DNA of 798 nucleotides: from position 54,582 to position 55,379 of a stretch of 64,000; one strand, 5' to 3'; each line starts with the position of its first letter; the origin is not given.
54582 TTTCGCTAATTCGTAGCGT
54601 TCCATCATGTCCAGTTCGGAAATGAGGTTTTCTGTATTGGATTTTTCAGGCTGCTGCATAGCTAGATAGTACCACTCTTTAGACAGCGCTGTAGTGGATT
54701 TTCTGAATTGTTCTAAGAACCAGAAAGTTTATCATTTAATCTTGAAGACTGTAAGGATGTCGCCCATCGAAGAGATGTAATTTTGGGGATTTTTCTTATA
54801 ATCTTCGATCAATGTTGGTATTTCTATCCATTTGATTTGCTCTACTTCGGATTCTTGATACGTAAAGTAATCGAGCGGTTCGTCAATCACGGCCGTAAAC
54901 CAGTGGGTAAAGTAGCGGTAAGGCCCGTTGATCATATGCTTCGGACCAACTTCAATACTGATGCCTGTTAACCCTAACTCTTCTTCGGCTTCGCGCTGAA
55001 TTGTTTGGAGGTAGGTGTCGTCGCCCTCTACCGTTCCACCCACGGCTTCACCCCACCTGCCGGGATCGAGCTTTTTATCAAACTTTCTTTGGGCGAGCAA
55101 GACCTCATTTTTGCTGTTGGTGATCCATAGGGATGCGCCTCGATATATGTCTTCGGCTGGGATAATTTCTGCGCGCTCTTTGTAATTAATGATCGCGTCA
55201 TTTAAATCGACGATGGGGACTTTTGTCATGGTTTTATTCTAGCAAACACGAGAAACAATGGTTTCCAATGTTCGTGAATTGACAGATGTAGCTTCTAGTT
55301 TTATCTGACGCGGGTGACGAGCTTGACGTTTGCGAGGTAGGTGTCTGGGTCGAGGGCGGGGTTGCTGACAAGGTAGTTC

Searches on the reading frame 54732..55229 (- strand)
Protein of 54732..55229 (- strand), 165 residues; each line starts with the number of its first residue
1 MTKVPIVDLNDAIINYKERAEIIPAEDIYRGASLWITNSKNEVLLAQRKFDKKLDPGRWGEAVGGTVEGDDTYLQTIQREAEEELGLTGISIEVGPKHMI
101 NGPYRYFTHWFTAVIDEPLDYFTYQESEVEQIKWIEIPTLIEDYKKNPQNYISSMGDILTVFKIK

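Call 48: search_protein_families(library=ncbifam, max_evalue=0.001, proteins=[window:54732-55229:-])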
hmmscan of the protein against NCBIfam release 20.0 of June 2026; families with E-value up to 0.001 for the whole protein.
window:54732-55229:- (165 aa): 9 families
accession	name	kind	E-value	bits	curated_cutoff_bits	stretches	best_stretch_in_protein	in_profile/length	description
NF041653.1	Nud_hyd_Meth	equivalog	2e-15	57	300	1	6-160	4-159/170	Nudix hydrolase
NF011922.0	PRK15393.1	equivalog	6.4e-13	48.7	152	1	4-136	13-143/182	NUDIX hydrolase YfcD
NF002995.0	PRK03759.1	equivalog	5.6e-11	42.4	127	1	6-150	11-160/185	isopentenyl-diphosphate Delta-isomerase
TIGR00586.1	mutt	equivalog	1e-07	32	97.9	1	36-149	12-119/129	8-oxo-dGTP diphosphatase MutT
NF008044.0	PRK10776.1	equivalog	4.2e-07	29.9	148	1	36-143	11-113/130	8-oxo-dGTP diphosphatase MutT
NF006530.0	PRK08999.1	equivalog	6.9e-07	28.6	245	1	36-88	13-63/315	Nudix family hydrolase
NF007834.0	PRK10546.1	equivalog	2e-06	27.7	156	1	36-89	10-61/135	pyrimidine (deoxy)nucleoside triphosphate diphosphatase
TIGR02150.1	IPP_isom_1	equivalog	2.3e-06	27.6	105.8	1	6-136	3-136/159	isopentenyl-diphosphate delta-isomerase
NF006961.0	PRK09438.1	equivalog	0.00017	21.1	103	0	38-88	17-62/151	dihydroneopterin triphosphate diphosphatase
